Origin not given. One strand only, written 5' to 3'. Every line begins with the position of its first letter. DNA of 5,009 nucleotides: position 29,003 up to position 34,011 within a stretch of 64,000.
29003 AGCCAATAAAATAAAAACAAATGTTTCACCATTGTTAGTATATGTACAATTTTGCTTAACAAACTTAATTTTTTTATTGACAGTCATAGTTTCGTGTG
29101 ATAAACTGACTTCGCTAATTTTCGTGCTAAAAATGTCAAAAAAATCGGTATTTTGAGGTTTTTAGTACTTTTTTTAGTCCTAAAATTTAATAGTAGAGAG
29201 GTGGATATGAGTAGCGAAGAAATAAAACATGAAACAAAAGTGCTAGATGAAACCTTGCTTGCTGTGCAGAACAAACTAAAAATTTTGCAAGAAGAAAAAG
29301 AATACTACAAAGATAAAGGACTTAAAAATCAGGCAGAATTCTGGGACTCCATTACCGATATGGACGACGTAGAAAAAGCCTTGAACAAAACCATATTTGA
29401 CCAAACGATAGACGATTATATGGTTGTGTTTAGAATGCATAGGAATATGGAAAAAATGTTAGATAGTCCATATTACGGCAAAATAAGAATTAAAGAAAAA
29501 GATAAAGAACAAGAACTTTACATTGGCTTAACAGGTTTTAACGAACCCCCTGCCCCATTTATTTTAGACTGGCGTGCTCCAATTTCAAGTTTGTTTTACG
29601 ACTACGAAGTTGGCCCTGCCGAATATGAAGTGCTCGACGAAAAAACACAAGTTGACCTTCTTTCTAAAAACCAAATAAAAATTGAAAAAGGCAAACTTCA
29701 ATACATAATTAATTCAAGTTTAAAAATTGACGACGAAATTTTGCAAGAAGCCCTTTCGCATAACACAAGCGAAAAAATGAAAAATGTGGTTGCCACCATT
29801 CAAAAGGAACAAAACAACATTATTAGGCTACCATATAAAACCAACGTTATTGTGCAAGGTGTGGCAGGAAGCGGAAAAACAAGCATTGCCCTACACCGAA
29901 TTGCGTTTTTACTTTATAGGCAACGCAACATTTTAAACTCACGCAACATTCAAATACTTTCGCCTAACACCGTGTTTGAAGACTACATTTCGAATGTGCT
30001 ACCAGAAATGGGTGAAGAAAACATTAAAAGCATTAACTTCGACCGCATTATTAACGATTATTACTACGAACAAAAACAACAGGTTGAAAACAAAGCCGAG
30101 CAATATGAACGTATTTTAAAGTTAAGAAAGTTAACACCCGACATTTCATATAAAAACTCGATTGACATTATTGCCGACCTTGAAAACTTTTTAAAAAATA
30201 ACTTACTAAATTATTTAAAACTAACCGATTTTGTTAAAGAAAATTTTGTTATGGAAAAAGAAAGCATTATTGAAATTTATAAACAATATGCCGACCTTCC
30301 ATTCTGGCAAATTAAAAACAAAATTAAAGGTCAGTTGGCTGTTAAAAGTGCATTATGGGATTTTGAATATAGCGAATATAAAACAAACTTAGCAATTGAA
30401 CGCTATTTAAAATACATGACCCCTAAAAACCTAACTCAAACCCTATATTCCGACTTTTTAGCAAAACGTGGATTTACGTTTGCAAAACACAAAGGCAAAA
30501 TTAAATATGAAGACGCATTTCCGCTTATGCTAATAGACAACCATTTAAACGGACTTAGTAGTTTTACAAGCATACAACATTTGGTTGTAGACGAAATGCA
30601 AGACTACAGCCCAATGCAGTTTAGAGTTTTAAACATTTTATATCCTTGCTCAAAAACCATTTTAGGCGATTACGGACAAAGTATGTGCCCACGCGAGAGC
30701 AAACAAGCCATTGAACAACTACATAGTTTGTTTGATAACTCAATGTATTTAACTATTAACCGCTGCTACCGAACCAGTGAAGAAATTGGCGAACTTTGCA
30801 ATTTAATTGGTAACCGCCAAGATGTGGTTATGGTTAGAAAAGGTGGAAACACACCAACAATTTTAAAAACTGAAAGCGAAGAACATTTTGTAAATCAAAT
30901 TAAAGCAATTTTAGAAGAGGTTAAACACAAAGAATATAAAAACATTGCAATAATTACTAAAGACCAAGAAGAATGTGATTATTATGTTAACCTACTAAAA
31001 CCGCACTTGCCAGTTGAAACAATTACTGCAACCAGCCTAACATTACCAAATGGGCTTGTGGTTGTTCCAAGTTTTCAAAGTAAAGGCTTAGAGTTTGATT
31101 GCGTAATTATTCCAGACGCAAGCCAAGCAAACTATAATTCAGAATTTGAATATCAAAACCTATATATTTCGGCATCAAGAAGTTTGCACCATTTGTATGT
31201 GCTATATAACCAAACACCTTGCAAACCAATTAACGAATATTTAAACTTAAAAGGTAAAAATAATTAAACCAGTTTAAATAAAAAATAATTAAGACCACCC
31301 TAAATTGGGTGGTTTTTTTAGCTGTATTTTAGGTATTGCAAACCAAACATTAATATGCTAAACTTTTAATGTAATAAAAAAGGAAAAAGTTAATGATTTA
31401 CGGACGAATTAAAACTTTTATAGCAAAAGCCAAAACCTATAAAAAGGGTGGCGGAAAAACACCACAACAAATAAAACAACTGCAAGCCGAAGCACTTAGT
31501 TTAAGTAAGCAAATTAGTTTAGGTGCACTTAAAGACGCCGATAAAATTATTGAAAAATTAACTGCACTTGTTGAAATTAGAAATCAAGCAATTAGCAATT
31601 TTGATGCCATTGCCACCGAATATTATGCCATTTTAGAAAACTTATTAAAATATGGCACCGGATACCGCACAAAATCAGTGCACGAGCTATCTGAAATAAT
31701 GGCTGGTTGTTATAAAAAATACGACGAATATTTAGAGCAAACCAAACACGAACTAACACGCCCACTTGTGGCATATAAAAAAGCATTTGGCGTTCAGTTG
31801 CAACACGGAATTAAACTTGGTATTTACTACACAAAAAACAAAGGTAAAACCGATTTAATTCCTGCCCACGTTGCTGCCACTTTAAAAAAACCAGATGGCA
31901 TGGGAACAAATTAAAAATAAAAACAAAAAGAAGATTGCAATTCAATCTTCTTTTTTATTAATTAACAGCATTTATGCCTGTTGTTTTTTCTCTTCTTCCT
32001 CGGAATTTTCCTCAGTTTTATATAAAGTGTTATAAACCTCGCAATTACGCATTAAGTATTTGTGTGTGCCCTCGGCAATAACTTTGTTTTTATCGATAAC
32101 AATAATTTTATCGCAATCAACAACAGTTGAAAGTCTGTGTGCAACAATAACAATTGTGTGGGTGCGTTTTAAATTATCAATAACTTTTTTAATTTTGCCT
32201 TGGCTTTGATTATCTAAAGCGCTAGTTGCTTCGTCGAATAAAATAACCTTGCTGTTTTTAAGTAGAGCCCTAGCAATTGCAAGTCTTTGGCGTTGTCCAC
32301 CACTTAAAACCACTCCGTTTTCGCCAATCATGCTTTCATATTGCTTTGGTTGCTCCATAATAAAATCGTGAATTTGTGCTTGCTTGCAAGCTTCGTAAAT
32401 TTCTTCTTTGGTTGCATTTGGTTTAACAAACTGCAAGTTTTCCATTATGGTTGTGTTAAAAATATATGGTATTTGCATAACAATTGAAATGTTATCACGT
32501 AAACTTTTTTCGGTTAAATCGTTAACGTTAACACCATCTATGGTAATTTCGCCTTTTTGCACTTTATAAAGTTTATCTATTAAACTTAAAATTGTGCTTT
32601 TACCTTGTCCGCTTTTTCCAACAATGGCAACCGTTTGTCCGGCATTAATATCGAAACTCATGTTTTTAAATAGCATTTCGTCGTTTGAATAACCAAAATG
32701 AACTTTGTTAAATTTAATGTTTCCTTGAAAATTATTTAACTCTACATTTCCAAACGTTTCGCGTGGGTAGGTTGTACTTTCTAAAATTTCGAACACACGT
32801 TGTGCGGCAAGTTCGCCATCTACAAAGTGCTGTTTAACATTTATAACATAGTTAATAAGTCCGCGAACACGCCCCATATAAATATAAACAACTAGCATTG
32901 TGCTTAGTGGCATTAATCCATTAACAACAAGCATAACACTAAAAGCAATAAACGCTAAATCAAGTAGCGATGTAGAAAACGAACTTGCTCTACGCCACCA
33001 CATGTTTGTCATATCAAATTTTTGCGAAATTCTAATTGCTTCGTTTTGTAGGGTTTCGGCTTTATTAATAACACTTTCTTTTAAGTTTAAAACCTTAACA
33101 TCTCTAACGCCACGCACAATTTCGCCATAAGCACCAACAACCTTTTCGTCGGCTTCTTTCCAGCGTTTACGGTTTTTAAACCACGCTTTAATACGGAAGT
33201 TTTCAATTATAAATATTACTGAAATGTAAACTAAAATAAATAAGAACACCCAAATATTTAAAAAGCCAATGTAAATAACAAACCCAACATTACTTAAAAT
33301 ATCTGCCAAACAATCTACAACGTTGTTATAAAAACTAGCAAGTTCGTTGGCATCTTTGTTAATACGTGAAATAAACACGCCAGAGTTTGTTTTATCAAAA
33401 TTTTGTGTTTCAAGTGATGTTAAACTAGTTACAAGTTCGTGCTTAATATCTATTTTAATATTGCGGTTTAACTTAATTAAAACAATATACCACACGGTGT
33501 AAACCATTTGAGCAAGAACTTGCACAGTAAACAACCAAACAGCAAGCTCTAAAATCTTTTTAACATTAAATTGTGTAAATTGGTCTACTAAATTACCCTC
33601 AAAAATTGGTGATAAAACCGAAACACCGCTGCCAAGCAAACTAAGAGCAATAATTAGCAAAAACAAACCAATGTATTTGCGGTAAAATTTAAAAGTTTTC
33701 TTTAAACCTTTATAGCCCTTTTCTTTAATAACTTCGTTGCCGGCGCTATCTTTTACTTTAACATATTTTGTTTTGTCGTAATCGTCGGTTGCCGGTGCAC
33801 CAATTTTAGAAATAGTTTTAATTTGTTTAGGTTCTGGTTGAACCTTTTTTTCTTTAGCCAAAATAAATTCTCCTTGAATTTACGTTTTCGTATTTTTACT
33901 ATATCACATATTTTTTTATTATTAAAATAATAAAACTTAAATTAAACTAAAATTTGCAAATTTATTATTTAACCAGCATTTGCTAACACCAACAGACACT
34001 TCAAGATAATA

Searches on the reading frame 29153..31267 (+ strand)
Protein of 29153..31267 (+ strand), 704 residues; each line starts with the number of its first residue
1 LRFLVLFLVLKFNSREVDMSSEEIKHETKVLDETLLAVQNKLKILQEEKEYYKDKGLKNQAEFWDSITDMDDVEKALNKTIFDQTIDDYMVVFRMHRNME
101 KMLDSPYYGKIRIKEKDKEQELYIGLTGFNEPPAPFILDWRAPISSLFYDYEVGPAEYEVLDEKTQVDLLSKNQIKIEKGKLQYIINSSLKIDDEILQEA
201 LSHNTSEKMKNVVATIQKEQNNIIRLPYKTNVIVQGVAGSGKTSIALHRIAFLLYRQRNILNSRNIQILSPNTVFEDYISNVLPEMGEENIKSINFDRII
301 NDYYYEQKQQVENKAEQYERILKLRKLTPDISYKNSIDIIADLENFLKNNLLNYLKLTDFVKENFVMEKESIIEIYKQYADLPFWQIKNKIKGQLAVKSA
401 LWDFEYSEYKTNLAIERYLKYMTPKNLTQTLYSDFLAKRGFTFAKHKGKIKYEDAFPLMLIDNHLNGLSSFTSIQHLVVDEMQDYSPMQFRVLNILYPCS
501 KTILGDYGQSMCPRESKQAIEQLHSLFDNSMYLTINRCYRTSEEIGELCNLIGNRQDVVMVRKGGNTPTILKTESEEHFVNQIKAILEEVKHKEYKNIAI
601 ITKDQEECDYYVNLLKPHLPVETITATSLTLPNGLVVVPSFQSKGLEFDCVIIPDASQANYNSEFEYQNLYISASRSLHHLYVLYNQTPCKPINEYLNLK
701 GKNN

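Call 47: search_protein_families(library=pfam, proteins=[window:29153-31267:+], max_evalue=0.00001)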
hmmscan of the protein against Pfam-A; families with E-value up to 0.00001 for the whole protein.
window:29153-31267:+ (704 aa): 3 families
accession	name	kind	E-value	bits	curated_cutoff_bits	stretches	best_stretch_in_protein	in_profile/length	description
PF00580.27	UvrD-helicase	-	1.8e-07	31.6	23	1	217-510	2-251/271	UvrD/REP helicase N-terminal domain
PF13538.12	UvrD_C_2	-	2.8e-07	30.7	27.4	1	636-683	3-51/52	UvrD-like helicase C-terminal domain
PF13245.12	AAA_19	-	6.5e-06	26.8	25.1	0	228-273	10-51/134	AAA domain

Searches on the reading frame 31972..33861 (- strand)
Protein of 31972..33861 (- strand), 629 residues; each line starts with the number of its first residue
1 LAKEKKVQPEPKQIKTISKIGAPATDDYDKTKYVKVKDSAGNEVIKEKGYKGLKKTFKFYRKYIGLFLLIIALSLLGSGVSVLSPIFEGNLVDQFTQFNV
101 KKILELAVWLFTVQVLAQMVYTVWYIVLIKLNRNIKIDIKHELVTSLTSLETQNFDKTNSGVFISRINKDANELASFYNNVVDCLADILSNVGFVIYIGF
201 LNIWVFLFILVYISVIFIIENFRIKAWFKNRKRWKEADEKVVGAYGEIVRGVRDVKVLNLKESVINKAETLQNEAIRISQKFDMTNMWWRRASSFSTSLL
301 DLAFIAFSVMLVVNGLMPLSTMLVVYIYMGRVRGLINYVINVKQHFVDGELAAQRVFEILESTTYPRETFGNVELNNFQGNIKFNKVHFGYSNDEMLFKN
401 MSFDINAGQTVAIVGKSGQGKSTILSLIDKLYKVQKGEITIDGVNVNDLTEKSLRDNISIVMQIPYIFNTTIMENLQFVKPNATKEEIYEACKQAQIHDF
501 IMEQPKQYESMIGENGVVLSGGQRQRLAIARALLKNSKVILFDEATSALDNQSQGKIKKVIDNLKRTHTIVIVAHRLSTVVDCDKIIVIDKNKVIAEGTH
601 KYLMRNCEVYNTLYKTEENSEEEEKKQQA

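Call 47: search_protein_families(library=pfam, proteins=[window:31972-33861:-], max_evalue=0.00001)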
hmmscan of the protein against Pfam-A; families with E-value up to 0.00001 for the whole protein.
window:31972-33861:- (629 aa): 3 families
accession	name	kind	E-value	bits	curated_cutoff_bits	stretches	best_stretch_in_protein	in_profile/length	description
PF00005.33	ABC_tran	-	6.5e-34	117.9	25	1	398-547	1-137/137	ABC transporter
PF00664.28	ABC_membrane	-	7.5e-19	68.9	28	1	68-329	2-267/274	ABC transporter transmembrane region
PF02463.25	SMC_N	-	8.5e-07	29.1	40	0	411-591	27-213/220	RecF/RecN/SMC N terminal domain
